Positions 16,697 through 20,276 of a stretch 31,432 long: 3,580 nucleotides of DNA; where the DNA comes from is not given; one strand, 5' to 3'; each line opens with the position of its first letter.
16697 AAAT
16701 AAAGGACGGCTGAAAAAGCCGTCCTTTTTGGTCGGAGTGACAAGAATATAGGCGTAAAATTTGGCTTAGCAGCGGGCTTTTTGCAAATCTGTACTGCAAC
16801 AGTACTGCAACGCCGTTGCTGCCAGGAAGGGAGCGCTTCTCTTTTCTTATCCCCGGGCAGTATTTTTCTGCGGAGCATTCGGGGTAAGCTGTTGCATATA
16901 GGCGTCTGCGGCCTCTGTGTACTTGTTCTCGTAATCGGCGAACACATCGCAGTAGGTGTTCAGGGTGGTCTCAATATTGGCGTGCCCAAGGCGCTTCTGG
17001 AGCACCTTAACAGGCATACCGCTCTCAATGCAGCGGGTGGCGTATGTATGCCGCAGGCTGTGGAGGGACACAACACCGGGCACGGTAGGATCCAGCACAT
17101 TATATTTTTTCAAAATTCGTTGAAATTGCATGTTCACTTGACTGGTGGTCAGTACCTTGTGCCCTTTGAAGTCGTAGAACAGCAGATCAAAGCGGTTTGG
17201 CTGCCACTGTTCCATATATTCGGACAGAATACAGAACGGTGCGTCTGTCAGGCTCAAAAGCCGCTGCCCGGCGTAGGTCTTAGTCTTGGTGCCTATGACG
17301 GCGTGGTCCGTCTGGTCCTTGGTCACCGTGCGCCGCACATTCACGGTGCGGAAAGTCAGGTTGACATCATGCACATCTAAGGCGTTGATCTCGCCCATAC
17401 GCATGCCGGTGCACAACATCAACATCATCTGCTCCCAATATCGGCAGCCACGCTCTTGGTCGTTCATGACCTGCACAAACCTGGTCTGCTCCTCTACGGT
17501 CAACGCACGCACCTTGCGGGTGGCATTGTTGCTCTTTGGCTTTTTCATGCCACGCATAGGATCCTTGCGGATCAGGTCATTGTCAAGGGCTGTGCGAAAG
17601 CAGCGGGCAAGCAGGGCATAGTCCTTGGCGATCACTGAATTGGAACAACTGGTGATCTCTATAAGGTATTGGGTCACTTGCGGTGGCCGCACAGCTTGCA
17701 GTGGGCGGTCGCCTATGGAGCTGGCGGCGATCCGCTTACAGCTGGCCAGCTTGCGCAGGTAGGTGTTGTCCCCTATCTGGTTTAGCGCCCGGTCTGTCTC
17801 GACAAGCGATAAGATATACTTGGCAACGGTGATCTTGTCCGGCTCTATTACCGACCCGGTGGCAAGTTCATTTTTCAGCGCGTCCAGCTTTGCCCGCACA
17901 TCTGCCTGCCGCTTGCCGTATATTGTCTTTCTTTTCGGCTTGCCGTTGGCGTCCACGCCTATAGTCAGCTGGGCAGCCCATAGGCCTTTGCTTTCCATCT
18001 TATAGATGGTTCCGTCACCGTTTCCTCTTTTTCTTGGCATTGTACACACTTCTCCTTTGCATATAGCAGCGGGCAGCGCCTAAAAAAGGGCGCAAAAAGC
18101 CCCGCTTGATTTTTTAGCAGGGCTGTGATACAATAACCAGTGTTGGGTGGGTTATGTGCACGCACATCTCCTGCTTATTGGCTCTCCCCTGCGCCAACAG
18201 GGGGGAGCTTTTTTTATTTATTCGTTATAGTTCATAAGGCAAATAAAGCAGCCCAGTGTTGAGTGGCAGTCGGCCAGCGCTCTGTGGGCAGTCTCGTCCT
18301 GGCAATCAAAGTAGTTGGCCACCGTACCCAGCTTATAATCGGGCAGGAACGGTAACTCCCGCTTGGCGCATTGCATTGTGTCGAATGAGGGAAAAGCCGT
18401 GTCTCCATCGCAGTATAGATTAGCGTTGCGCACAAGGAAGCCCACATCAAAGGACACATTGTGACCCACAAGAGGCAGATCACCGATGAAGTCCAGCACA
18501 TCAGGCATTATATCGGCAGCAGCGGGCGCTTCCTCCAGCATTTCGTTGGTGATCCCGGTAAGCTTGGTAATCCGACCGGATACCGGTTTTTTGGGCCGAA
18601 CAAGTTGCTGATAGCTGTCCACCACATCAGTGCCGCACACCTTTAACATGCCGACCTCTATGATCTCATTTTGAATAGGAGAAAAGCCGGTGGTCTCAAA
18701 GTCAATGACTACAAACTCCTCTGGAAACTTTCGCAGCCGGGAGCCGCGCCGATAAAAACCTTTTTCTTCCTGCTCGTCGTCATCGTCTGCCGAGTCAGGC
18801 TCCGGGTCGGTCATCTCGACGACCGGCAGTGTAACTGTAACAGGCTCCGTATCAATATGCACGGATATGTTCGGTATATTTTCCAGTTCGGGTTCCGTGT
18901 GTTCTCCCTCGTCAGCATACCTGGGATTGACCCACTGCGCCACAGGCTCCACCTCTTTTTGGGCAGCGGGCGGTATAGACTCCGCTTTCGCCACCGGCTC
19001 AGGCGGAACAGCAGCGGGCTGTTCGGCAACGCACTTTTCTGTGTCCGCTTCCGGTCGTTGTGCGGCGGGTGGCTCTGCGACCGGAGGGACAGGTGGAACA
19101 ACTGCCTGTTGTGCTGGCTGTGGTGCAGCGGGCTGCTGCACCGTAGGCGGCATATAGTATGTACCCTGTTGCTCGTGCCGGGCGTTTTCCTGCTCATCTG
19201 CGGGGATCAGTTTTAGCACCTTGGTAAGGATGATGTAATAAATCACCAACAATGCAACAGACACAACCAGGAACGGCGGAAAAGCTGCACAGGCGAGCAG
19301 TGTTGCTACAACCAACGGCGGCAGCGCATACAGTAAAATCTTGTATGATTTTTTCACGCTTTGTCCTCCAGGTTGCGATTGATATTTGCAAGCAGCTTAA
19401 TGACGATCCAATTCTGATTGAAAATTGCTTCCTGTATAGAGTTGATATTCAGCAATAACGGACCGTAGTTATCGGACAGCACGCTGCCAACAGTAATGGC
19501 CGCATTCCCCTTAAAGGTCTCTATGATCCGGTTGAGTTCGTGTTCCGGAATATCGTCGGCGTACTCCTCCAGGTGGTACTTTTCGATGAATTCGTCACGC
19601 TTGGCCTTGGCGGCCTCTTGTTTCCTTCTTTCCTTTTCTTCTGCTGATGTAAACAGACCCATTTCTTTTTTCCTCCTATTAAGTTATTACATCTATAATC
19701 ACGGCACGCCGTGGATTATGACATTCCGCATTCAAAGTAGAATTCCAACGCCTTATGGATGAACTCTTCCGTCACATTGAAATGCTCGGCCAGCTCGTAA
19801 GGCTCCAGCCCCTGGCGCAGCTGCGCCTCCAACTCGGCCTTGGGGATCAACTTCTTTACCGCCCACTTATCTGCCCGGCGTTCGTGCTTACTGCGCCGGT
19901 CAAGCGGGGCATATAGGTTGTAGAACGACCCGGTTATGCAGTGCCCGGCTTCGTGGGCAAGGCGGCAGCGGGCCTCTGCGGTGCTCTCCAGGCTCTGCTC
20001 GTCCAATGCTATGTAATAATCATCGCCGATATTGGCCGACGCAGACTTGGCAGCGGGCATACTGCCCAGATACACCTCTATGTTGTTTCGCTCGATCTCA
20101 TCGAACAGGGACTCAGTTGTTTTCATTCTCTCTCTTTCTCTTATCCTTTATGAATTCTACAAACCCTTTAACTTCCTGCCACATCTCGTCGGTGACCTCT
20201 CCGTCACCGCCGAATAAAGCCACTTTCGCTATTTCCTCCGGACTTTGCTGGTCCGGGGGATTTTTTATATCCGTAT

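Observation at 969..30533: Fully strand-polarised, massively over-represented octamer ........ (consensus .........): candidate Chi-like or polar genome signal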

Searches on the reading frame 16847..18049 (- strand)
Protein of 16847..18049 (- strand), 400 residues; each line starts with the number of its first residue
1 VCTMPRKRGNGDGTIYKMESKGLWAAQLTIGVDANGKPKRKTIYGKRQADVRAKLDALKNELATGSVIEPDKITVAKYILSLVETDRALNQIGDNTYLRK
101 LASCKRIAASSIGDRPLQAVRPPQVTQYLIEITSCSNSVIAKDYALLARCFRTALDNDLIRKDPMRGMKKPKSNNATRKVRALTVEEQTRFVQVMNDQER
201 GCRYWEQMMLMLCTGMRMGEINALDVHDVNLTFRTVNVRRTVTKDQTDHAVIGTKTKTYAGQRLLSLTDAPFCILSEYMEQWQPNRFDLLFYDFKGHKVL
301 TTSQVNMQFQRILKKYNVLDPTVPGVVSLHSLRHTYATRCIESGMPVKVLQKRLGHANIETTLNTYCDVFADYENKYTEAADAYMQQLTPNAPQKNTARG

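Call 6: search_protein_families(library=pfam, proteins=[window:16847-18049:-])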
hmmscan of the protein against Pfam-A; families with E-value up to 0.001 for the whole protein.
window:16847-18049:- (400 aa): 1 family
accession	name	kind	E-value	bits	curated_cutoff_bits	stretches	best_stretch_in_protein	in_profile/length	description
PF00589.27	Phage_integrase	-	2.2e-26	93.1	27.1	1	183-369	3-168/172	Phage integrase family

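Call 10: find_encoding_contigs(protein=window:16847-18049:-, flank=10000, max_places=10)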
Protein window:16847-18049:- (400 aa): no gene with exactly this product is on record in the collection.

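Call 19: find_related_loci(query=window:16847-18049:-, collection=genome_contigs, flank=10000)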
Query window:16847-18049:- (400 aa) in genome_contigs; peptide patterns used: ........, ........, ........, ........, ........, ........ (x = any residue, [..] = any of these).
20 stretches matched a pattern, but none encodes a relative of the query by tblastn (E <= 1e-3).

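Call 20: find_related_loci(query=window:16847-18049:-, collection=viral_contigs, flank=10000)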
Query window:16847-18049:- (400 aa) in viral_contigs; peptide patterns used: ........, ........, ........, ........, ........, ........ (x = any residue, [..] = any of these).
30 stretches matched a pattern; 29 encode a relative of the query (tblastn E <= 1e-3); 28 distinct loci.
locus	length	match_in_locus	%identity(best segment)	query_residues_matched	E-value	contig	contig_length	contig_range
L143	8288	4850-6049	100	1-400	0e+0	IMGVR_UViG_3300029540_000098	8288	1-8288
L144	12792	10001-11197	97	1-399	0e+0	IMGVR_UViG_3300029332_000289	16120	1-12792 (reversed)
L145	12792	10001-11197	97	1-399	0e+0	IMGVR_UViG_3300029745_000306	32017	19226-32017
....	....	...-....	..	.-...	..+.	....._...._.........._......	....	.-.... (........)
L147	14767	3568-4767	97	1-400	0e+0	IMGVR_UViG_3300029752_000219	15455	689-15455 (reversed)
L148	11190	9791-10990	96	1-400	0e+0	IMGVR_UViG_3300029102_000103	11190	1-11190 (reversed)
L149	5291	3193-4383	97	4-400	0e+0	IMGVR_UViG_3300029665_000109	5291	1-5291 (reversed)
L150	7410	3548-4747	95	1-400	0e+0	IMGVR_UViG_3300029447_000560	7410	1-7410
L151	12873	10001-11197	95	1-399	0e+0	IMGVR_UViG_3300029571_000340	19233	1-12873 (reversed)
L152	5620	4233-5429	95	1-399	0e+0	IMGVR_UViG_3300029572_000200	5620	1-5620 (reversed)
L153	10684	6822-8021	95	1-400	0e+0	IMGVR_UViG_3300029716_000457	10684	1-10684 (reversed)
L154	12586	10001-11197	95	1-399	0e+0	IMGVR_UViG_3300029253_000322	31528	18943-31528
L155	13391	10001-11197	94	1-399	0e+0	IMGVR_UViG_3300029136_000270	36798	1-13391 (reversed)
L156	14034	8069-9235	97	1-389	0e+0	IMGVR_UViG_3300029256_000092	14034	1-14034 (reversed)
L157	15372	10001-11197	94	1-399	0e+0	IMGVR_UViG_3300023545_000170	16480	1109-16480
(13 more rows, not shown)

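Call 26: search_protein_families(library=pfam, proteins=[L157:12149-12874:-, L157:12928-13227:-, L157:13748-15220:-, L156:10950-13325:+, L156:11886-13061:-, L147:5676-7688:+, L147:7988-8770:-, L147:9347-11227:+, L147:11229-12074:+, L147:12053-12709:+])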
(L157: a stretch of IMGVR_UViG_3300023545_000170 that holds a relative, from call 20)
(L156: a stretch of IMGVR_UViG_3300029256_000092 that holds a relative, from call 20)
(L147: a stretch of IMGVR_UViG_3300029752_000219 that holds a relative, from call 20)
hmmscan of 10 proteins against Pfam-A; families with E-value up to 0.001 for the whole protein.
L157:12149-12874:- (241 aa): 1 family
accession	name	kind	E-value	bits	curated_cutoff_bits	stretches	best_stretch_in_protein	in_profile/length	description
PF00899.27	ThiF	-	4e-41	141.2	28.1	1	11-238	9-204/238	ThiF family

L157:12928-13227:- (99 aa): 0 families

L157:13748-15220:- (490 aa): 0 families

L156:10950-13325:+ (791 aa): 2 families
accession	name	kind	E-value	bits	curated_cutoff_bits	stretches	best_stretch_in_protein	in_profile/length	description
PF22848.2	ASD1_dom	-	1.2e-62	212.1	22.2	2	408-541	105-239/239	Alpha-L-arabinofuranosidase 1 domain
PF06964.18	Alpha-L-AF_C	-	1.9e-26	93.7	27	1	538-719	1-163/165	Alpha-L-arabinofuranosidase C-terminal domain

L156:11886-13061:- (391 aa): 0 families

L147:5676-7688:+ (670 aa): 1 family
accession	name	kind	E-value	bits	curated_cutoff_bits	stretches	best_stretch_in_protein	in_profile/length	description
PF13589.12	HATPase_c_3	-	1.6e-17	64.3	25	1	23-137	4-116/137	Histidine kinase-, DNA gyrase B-, and HSP90-like ATPase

L147:7988-8770:- (260 aa): 0 families

L147:9347-11227:+ (626 aa): 0 families

L147:11229-12074:+ (281 aa): 6 families
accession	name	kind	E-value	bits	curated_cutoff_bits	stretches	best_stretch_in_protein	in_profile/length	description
PF00005.33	ABC_tran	-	4e-29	102.4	25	1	18-159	2-137/137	ABC transporter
PF13304.12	AAA_21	-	3.7e-11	44.1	27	1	115-187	222-298/304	AAA domain, putative AbiEii toxin, Type IV TA system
PF13476.12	AAA_23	-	1.9e-07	32.3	27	1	9-46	5-39/201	AAA domain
PF02463.25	SMC_N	-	8.7e-07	29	40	0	9-46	8-44/220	RecF/RecN/SMC N terminal domain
PF13175.12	AAA_15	-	5.4e-05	23.4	32.1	0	9-68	9-69/374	AAA ATPase domain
PF13173.12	AAA_14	-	0.00031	21.2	27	0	26-70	2-46/129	AAA domain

L147:12053-12709:+ (218 aa): 0 families

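Call 27: find_related_loci(query=L156:10950-13325:+, collection=genome_contigs, flank=10000)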
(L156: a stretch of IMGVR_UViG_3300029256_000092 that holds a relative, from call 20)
Query L156:10950-13325:+ (791 aa) in genome_contigs; peptide patterns used: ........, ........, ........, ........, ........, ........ (x = any residue, [..] = any of these).
126 stretches matched a pattern; 73 encode a relative of the query (tblastn E <= 1e-3); 73 distinct loci.
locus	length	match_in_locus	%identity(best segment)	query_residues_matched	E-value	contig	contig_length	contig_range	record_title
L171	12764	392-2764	100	1-791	0e+0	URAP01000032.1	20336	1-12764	uncultured Clostridiales bacterium isolate UMGS824 genome assembly, contig: NODE_886_length_20336_cov_4.084858, whole ge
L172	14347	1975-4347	98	1-791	0e+0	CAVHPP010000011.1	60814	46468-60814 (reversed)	Agathobacter rectalis isolate H07638-L1_cleanbin_000003 genome assembly, contig: Spades_H07638-L1_contig_399, whole geno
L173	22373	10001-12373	96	1-791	0e+0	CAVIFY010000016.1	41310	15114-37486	Bifidobacteriaceae bacterium isolate G02630-L1_cleanbin_000014 genome assembly, contig: Spades_G02630-L1_contig_385, who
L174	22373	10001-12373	96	1-791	0e+0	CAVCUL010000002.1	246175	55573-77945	bacterium isolate G02646-L1_cleanbin_000004 genome assembly, contig: Spades_G02646-L1_contig_6, whole genome shotgun seq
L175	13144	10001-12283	68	1-759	0e+0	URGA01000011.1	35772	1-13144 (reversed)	uncultured Ruminococcaceae bacterium isolate UMGS968 genome assembly, contig: NODE_365_length_35772_cov_4.185626, whole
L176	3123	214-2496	64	1-759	0e+0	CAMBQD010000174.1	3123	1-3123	MAG: uncultured Clostridia bacterium isolate SRR17382104_bin.39_metaWRAP_v1.3_MAG genome assembly, contig: ERZ10544615.1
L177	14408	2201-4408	65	25-759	0e+0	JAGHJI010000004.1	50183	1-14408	MAG: Eubacterium sp. isolate MAG.69 k127_93526, whole genome shotgun sequence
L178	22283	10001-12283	64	1-759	0e+0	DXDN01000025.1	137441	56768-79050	MAG TPA_asm: Candidatus Eubacterium faecigallinarum isolate 8396 ChiHile14__C173040_L137441_SAMN08010009, whole genome s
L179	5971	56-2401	62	1-782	0e+0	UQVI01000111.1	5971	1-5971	uncultured Ruminococcaceae bacterium isolate UMGS677 genome assembly, contig: NODE_2045_length_5971_cov_5.520622, whole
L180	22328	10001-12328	61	1-774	0e+0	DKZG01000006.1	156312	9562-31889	MAG TPA_asm: Ruminococcaceae bacterium UBA7080 UBA7080_contig_1406, whole genome shotgun sequence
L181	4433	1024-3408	62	1-791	0e+0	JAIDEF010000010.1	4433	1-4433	MAG: Eubacterium sp. isolate SC0316_S1_5 SC0316_S1_5_contig_10, whole genome shotgun sequence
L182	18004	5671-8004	62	1-777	0e+0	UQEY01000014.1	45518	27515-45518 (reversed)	uncultured Clostridiales bacterium isolate UMGS214 genome assembly, contig: NODE_204_length_45518_cov_14.689418, whole g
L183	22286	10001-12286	63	1-759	0e+0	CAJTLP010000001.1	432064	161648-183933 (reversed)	MAG TPA_asm: uncultured Eubacterium sp. isolate MGBC100127 genome assembly, contig: MGBC100127.1, whole genome shotgun s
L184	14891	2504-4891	62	1-790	0e+0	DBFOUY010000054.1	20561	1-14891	MAG TPA_asm: Eubacterium sp. isolate MAG11840 contig54, whole genome shotgun sequence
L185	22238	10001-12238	65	1-741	0e+0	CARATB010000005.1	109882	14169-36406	MAG TPA_asm: uncultured Eubacteriales bacterium isolate MGBC165802 genome assembly, contig: MGBC165802.5, whole genome s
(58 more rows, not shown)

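Call 32: search_protein_families(library=pfam, proteins=[L173:1197-3050:-, L173:452-1336:+, L173:19420-20166:-, L173:20170-21207:-, L173:21209-21991:-, L173:16221-18473:+, L173:14538-15782:+, L173:13489-14475:+, L173:6670-8211:+, L173:5473-6669:+])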
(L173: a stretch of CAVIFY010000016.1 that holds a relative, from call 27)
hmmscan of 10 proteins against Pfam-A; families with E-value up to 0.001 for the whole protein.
L173:1197-3050:- (617 aa): 2 families
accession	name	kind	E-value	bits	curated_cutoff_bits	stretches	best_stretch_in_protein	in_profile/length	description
PF00749.27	tRNA-synt_1c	-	1.1e-64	218.7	23.4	1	100-385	4-274/314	tRNA synthetases class I (E and Q), catalytic domain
PF19269.4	Anticodon_2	-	5.2e-09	37.1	23.6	1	568-608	101-141/141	Anticodon binding domain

L173:452-1336:+ (294 aa): 0 families

L173:19420-20166:- (248 aa): 2 families
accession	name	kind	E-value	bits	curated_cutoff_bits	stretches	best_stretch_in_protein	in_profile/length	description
PF00005.33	ABC_tran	-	1.4e-28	100.6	25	1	19-158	1-136/137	ABC transporter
PF13304.12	AAA_21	-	8e-05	23.3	27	0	89-163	196-273/304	AAA domain, putative AbiEii toxin, Type IV TA system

L173:20170-21207:- (345 aa): 2 families
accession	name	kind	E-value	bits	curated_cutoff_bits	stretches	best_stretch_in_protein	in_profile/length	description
PF09084.16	NMT1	-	2.5e-62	211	20.5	1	53-270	1-216/216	NMT1/THI5 like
PF13379.11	NMT1_2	-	0.00055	20.3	24.7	0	45-89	7-51/252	NMT1-like family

L173:21209-21991:- (260 aa): 1 family
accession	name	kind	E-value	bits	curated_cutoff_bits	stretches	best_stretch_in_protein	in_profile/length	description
PF00528.27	BPD_transp_1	-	1e-29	104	26.4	1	74-244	5-179/184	Binding-protein-dependent transport system inner membrane component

L173:16221-18473:+ (750 aa): 2 families
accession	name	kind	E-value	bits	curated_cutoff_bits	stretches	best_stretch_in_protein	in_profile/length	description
PF02901.20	PFL-like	-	2.2e-218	727.5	24.3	1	17-607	3-647/647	Pyruvate formate lyase-like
PF01228.26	Gly_radical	-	2.9e-33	115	22.2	1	624-731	2-106/106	Glycine radical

L173:14538-15782:+ (414 aa): 0 families

L173:13489-14475:+ (328 aa): 0 families

L173:6670-8211:+ (513 aa): 1 family
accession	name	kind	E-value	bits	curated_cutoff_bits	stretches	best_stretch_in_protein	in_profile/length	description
PF06050.19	HGD-D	-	2.3e-45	156.1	28.4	1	162-488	21-336/342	2-hydroxyglutaryl-CoA dehydratase, D-component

L173:5473-6669:+ (398 aa): 1 family
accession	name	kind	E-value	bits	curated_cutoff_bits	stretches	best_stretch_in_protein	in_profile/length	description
PF06050.19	HGD-D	-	4.7e-95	319.5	28.4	1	37-386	1-342/342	2-hydroxyglutaryl-CoA dehydratase, D-component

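Call 101: search_protein_families(library=padloc, proteins=[L147:5676-7688:+, L147:7988-8770:-, L147:9347-11227:+, L147:11229-12074:+, L147:12053-12709:+, L147:12878-13468:+], max_evalue=0.001)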
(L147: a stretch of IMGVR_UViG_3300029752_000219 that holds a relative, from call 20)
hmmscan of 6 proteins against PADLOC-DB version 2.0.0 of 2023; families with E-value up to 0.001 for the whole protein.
L147:5676-7688:+ (670 aa): 0 families

L147:7988-8770:- (260 aa): 0 families

L147:9347-11227:+ (626 aa): 0 families

L147:11229-12074:+ (281 aa): 45 families (the best 25 are shown)
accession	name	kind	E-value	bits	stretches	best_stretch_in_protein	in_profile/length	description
PDLC04135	mad3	-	8.2e-33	112.4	2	113-206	246-346/374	mads_3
PDLC02980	AriA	-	5.8e-12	44.2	2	29-61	2-34/304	-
PDLC04175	HEC-01A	-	4.5e-10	37.1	1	126-202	244-323/363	-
PDLC04164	AriA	-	1.3e-08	32.7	1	18-107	18-105/253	-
PDLC04541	PDC-M25A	-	5.1e-08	30.4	1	76-187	195-305/380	-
PDLC04140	mad8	-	1e-07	29.8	1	25-179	26-223/314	mads_8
PDLC04213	HEC-02A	-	1.2e-07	29.6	0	11-54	8-51/337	-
PDLC02335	AbiLi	-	1.3e-07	29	1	9-211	56-255/326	AbiLi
PDLC04177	HEC-01A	-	1.4e-07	28.8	1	127-207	273-358/393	-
PDLC00305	PtuA1|PtuA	-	2.2e-07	28.6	1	10-62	7-59/392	AAA ATPase domain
PDLC00096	GajA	-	2.4e-07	27.9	1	9-112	9-109/630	AAA ATPase domain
PDLC00289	PtuA1|PtuA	-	3.4e-07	27.7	0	144-188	244-288/404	AAA ATPase domain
PDLC02914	ATPase-Toprim_I-B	-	6e-07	27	1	11-50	7-49/443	-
PDLC04178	HEC-01A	-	6.2e-07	26.8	0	124-187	258-326/399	-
PDLC04174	HEC-01A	-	1.5e-06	25.7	1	89-206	104-227/264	-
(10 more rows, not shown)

L147:12053-12709:+ (218 aa): 0 families

L147:12878-13468:+ (196 aa): 0 families

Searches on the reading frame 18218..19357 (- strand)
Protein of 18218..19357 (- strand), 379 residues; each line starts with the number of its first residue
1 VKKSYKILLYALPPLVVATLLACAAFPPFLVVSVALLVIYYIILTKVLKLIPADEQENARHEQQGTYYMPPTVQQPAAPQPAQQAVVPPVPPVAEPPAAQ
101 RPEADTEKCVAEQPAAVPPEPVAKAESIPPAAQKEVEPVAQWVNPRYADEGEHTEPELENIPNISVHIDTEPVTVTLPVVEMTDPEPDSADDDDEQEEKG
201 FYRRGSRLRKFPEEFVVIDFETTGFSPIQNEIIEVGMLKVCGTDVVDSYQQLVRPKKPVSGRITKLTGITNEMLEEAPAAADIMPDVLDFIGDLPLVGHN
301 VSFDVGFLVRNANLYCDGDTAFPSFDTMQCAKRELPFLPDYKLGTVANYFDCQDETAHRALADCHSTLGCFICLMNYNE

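Call 6: search_protein_families(library=pfam, proteins=[window:18218-19357:-])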
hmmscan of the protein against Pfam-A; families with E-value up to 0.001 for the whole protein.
window:18218-19357:- (379 aa): 2 families
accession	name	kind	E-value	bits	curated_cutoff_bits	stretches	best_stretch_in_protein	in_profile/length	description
PF00929.31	RNase_T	-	2.1e-32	113.4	24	1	216-368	1-161/164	Exonuclease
PF13482.12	RNase_H_2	-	0.00045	20.6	22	0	218-355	3-118/165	RNase_H superfamily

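Call 13: search_protein_families(library=phrogs, proteins=[window:18218-19357:-])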
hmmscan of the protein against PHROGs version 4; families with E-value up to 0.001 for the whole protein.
window:18218-19357:- (379 aa): 4 families
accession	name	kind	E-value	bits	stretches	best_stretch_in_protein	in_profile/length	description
phrog_192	-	DNA, RNA and nucleotide metabolism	1.4e-45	157.3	1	195-372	88-268/397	DNA polymerase exonuclease subunit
phrog_14632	-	DNA, RNA and nucleotide metabolism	1.9e-38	133.2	1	213-368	82-236/380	DNA polymerase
phrog_17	-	DNA, RNA and nucleotide metabolism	2.5e-05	23.4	1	182-346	649-781/1445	DNA polymerase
phrog_403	-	DNA, RNA and nucleotide metabolism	0.00067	19.6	1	296-358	144-207/321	DNA polymerase exonuclease subunit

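Call 101: search_protein_families(library=padloc, proteins=[window:18218-19357:-], max_evalue=0.001)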
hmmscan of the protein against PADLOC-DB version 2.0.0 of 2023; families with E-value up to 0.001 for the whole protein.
window:18218-19357:- (379 aa): 3 families
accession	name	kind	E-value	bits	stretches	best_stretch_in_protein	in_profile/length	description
PDLC01247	DEDDh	-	8.5e-38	128.2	1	216-371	1-138/139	"CAS-I,CAS-II,CAS-III,CAS-IV,CAS-V,CAS-VI; associated"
PDLC05027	PDC-S48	-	8.7e-28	95.5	1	213-370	4-162/411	-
PDLC05028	PDC-S48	-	6.7e-25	85.6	1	214-367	19-172/512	-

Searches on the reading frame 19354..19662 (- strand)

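Call 13: search_protein_families(library=phrogs, proteins=[window:19354-19662:-])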
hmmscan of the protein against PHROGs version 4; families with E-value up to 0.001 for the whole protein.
window:19354-19662:- (102 aa): 1 family
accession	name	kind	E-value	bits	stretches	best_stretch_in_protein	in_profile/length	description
phrog_16443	-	unknown function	1.5e-11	45.5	1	1-100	1-94/100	-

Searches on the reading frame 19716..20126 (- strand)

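Call 13: search_protein_families(library=phrogs, proteins=[window:19716-20126:-])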
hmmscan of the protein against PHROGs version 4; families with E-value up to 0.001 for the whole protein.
window:19716-20126:- (136 aa): 2 families
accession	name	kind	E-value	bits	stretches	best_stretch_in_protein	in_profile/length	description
phrog_87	-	other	8.9e-27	95.3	1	3-132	39-166/227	metallo-protease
phrog_2439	-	transcription regulation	6e-05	23.1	0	36-104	182-250/367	transcriptional regulator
